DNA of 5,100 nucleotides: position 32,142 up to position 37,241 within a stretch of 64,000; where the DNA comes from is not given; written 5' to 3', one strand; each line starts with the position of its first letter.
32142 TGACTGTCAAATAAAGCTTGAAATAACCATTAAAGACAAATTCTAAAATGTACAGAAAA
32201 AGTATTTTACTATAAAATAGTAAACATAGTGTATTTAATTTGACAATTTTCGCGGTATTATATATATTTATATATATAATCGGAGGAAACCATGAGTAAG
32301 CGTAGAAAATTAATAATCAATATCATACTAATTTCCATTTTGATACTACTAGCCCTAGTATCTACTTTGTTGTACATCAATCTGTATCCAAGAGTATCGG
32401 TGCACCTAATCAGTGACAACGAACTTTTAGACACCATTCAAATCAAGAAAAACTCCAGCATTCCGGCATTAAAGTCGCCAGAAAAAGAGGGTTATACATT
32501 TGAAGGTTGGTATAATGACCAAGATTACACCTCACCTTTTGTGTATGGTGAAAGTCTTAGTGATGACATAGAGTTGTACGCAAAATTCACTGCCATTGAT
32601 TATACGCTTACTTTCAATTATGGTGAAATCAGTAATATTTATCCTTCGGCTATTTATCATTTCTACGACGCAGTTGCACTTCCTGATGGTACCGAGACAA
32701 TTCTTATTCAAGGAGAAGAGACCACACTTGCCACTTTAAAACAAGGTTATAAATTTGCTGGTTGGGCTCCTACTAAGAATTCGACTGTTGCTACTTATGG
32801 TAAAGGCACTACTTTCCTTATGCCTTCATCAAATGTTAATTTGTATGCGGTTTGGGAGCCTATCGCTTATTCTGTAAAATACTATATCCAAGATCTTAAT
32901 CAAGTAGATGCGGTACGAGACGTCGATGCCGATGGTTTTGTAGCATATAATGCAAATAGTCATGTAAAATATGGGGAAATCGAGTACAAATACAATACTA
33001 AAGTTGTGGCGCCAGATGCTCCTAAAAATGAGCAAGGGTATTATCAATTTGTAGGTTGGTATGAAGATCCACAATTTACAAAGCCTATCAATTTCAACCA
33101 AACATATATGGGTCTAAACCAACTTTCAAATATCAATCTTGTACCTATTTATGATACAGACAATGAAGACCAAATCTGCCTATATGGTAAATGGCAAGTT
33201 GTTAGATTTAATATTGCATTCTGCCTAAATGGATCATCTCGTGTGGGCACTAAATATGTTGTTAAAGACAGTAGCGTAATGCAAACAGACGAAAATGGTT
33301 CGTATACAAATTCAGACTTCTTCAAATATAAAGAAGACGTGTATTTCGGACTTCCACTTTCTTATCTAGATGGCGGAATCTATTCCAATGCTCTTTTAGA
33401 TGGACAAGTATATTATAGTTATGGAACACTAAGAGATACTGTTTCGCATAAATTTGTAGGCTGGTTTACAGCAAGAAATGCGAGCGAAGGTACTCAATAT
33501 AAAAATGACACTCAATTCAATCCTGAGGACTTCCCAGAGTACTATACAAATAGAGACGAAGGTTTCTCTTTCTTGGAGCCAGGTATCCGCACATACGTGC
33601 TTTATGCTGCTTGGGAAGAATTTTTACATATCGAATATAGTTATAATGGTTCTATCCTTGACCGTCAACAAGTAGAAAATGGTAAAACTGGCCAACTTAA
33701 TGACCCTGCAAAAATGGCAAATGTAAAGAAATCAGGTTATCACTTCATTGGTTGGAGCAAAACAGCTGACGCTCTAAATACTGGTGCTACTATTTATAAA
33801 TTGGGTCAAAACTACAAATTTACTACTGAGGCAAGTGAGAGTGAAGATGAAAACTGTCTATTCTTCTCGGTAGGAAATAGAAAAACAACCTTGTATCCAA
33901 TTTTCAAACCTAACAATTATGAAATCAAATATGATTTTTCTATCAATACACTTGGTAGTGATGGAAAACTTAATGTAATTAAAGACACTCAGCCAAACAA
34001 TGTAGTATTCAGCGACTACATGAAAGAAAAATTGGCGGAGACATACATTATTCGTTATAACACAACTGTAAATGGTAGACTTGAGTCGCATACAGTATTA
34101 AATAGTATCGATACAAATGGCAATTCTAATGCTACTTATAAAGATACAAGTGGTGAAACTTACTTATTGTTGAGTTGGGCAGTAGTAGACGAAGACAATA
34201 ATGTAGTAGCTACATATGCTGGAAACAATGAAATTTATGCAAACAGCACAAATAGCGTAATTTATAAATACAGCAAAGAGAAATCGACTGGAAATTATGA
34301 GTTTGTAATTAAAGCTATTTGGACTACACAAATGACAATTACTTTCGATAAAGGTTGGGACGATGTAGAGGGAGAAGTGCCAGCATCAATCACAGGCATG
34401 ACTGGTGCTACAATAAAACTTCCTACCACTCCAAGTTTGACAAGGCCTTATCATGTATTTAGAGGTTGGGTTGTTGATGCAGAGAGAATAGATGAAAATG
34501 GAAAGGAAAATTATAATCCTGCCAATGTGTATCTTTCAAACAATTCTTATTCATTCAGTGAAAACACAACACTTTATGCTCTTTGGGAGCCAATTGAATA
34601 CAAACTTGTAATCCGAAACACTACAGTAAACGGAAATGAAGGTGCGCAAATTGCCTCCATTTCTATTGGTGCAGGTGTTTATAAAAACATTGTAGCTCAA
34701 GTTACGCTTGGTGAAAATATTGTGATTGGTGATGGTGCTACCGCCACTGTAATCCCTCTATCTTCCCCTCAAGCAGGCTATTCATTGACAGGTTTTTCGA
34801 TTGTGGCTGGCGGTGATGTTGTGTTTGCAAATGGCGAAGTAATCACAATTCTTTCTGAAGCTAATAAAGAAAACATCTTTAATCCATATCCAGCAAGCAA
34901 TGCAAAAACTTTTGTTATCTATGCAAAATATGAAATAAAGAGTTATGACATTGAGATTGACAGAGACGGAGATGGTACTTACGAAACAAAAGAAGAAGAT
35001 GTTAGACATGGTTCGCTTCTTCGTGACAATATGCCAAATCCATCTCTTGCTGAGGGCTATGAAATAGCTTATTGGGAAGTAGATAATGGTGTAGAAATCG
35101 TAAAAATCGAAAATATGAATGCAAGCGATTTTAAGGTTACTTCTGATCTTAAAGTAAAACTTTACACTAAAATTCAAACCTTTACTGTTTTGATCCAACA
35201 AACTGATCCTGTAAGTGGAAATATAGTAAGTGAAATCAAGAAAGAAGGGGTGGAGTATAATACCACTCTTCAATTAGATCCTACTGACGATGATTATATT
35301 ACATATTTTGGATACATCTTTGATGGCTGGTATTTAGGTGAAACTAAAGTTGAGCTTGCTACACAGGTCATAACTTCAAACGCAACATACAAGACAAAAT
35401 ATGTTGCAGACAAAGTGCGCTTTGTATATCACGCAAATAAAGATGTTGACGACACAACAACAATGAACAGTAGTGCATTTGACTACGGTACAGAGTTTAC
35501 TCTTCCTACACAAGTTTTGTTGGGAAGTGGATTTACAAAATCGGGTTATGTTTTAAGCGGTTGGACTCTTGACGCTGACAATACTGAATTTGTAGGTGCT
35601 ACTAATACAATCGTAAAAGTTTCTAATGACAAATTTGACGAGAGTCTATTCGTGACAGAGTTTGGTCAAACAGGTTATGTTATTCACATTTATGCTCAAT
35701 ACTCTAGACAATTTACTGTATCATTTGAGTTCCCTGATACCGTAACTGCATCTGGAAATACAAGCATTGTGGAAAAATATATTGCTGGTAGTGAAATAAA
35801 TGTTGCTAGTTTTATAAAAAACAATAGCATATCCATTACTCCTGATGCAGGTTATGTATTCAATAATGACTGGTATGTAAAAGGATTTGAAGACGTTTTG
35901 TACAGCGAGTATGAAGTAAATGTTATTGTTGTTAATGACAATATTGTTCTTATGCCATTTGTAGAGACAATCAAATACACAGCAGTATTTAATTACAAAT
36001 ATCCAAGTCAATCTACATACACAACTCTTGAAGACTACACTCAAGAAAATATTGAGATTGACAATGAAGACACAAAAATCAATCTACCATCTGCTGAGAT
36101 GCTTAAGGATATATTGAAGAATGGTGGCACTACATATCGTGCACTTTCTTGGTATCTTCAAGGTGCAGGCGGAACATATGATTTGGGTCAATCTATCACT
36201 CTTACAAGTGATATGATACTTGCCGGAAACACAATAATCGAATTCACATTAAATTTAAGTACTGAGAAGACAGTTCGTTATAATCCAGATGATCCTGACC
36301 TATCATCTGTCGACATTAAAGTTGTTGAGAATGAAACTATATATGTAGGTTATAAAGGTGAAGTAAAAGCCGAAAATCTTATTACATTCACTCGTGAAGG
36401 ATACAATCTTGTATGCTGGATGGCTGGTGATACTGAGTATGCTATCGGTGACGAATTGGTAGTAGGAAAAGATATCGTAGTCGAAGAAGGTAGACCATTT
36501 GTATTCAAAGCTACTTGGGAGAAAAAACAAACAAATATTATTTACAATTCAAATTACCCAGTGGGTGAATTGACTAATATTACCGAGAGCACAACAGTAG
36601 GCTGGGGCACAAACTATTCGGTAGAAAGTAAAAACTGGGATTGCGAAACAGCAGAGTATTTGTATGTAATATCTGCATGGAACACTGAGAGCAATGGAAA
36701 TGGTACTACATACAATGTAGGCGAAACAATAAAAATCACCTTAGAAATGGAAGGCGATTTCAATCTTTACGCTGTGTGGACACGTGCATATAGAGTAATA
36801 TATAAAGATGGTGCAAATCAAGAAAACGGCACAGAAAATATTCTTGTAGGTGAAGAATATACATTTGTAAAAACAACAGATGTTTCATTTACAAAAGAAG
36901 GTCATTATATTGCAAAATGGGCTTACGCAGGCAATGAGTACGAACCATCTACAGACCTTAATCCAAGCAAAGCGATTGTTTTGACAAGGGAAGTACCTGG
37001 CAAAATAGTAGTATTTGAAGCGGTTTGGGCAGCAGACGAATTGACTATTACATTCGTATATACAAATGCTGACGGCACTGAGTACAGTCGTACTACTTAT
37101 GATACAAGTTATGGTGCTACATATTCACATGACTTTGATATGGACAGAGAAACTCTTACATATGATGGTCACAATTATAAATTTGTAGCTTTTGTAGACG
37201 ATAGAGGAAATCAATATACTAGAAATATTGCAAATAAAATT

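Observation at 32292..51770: A single 19.5-kb ORF (30% of the window) encodes a 6,492-aa N-terminally anchored giant surface protein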

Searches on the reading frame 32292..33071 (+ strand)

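Call 37: search_protein_families(library=pfam, proteins=[window:32292-33071:+], max_evalue=0.1)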
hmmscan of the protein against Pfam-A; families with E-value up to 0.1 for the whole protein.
window:32292-33071:+ (260 aa): 4 families
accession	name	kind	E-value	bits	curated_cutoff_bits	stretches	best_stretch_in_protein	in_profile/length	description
PF09479.16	Flg_new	-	9.7e-22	77.3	27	3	50-98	15-65/65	Listeria-Bacteroides repeat domain (List_Bact_rpt)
PF18998.6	Flg_new_2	-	1.2e-09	38.4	23.6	1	140-191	21-72/73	Divergent InlB B-repeat domain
PF21817.3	CapR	-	0.052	14.2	24.2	0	64-76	11-23/67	CapR homology domain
PF13800.11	Sigma_reg_N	-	0.052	14.2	26.3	0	4-50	8-51/91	Sigma factor regulator N-terminal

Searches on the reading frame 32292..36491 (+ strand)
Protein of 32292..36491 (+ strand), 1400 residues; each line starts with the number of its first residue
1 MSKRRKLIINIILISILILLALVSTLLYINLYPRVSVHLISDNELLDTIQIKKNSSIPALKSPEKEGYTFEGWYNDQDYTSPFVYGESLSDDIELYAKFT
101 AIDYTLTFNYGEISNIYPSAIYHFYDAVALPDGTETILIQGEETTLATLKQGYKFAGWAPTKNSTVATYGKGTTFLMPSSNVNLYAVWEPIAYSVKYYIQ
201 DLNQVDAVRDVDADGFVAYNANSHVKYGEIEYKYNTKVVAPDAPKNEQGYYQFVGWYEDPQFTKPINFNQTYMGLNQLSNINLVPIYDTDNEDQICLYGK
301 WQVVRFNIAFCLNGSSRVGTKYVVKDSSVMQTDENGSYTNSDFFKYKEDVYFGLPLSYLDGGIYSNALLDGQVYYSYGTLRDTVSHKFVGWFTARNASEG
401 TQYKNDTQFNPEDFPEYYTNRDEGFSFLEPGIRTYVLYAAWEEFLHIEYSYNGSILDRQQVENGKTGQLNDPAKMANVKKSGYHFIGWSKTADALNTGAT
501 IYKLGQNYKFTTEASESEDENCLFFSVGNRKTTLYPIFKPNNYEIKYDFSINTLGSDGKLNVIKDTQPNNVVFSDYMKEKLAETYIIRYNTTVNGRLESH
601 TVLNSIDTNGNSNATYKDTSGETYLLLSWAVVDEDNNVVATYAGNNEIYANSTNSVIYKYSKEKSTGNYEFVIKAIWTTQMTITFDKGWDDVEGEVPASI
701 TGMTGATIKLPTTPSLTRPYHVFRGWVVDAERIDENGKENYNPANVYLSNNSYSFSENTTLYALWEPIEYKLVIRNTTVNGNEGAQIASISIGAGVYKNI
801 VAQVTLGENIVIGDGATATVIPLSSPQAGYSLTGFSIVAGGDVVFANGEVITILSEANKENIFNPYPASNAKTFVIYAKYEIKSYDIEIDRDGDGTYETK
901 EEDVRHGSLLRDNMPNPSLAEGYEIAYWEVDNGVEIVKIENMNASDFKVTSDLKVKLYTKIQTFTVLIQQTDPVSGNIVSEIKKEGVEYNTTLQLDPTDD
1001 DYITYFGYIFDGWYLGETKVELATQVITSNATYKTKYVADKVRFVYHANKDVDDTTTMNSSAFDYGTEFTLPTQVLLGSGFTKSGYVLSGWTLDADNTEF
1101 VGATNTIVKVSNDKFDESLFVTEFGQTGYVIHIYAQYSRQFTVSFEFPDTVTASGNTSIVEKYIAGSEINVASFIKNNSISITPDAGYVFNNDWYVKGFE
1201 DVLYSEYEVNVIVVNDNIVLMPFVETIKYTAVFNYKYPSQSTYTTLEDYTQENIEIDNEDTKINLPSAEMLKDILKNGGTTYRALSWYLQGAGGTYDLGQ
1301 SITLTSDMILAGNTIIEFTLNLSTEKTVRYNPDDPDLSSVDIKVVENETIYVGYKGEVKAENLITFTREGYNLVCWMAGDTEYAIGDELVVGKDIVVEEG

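Call 6: search_protein_families(library=pfam, proteins=[window:32292-36491:+], max_evalue=0.01)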
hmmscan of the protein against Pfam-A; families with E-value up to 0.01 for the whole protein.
window:32292-36491:+ (1400 aa): 2 families
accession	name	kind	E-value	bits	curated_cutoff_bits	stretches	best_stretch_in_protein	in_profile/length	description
PF09479.16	Flg_new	-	1.4e-41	140.9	27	3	50-98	15-65/65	Listeria-Bacteroides repeat domain (List_Bact_rpt)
PF18998.6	Flg_new_2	-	8.7e-12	45.3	23.6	1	140-191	21-72/73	Divergent InlB B-repeat domain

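Call 7: search_protein_families(library=ncbifam, proteins=[window:32292-36491:+], max_evalue=0.01)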
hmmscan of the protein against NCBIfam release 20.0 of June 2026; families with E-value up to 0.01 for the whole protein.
window:32292-36491:+ (1400 aa): 1 family
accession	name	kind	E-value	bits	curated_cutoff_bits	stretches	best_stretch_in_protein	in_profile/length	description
TIGR02543.1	List_Bact_rpt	repeat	2.3e-22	79.1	20.95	1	63-102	1-43/44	TIGR02543 family repeat protein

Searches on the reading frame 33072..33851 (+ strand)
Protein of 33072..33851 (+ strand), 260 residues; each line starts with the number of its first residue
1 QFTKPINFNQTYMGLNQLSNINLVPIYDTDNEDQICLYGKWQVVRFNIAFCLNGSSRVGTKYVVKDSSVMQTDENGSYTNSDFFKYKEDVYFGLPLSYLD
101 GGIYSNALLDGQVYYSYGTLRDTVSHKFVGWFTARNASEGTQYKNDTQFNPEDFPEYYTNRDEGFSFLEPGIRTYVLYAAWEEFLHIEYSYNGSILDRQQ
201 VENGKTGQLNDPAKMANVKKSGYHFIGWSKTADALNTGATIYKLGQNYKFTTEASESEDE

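Call 37: search_protein_families(library=pfam, proteins=[window:33072-33851:+], max_evalue=0.1)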
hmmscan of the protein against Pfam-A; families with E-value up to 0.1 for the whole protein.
window:33072-33851:+ (260 aa): 3 families
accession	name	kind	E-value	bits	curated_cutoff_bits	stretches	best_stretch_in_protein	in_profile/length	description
PF09479.16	Flg_new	-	8e-06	26.3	27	1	187-234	3-44/65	Listeria-Bacteroides repeat domain (List_Bact_rpt)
PF04170.18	NlpE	-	0.012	16.8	22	1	12-80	16-84/86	NlpE N-terminal domain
PF18998.6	Flg_new_2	-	0.031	14.7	23.6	1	191-236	9-48/73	Divergent InlB B-repeat domain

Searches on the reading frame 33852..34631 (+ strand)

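Call 37: search_protein_families(library=pfam, proteins=[window:33852-34631:+], max_evalue=0.1)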
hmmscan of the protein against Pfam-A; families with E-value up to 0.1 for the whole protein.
window:33852-34631:+ (260 aa): 1 family
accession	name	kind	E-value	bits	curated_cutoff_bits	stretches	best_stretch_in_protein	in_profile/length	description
PF09479.16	Flg_new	-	0.011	16.3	27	1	162-243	2-64/65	Listeria-Bacteroides repeat domain (List_Bact_rpt)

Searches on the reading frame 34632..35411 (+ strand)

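Call 37: search_protein_families(library=pfam, proteins=[window:34632-35411:+], max_evalue=0.1)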
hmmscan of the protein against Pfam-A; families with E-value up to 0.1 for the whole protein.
window:34632-35411:+ (260 aa): 2 families
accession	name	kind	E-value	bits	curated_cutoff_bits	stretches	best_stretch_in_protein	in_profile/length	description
PF09479.16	Flg_new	-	8.5e-06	26.2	27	1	204-253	13-62/65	Listeria-Bacteroides repeat domain (List_Bact_rpt)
PF18998.6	Flg_new_2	-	0.005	17.2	23.6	0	34-61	21-46/73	Divergent InlB B-repeat domain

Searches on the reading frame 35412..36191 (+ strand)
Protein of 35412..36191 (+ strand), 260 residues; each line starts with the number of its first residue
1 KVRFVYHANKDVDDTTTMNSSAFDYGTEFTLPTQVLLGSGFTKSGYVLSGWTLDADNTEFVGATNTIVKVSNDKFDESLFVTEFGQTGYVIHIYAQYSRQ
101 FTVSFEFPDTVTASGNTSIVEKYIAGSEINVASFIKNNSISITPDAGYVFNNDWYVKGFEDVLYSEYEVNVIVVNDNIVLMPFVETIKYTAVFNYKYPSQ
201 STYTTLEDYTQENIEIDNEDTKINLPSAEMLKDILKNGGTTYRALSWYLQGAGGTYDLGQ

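Call 37: search_protein_families(library=pfam, proteins=[window:35412-36191:+], max_evalue=0.1)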
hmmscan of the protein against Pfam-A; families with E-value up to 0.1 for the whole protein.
window:35412-36191:+ (260 aa): 3 families
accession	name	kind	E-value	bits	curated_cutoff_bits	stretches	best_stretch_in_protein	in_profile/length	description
PF09479.16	Flg_new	-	0.0015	19.1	27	1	14-66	9-53/65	Listeria-Bacteroides repeat domain (List_Bact_rpt)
PF21940.1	Pfc11_Rna14-15-ID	-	0.013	15.9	27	1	203-238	51-86/111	Pfc11 Rna14/15 interacting domain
PF18998.6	Flg_new_2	-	0.052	14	23.6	0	42-69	31-57/73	Divergent InlB B-repeat domain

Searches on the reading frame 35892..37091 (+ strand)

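Call 33: search_protein_families(library=pfam, proteins=[window:35892-37091:+], max_evalue=5)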
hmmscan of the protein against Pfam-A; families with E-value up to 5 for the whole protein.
window:35892-37091:+ (400 aa): 2 families
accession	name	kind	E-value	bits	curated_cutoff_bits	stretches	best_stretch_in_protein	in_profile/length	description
PF21940.1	Pfc11_Rna14-15-ID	-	0.025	15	27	1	43-78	51-86/111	Pfc11 Rna14/15 interacting domain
PF12158.14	DUF3592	-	0.13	13.4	25.3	1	127-141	66-80/84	Domain of unknown function (DUF3592)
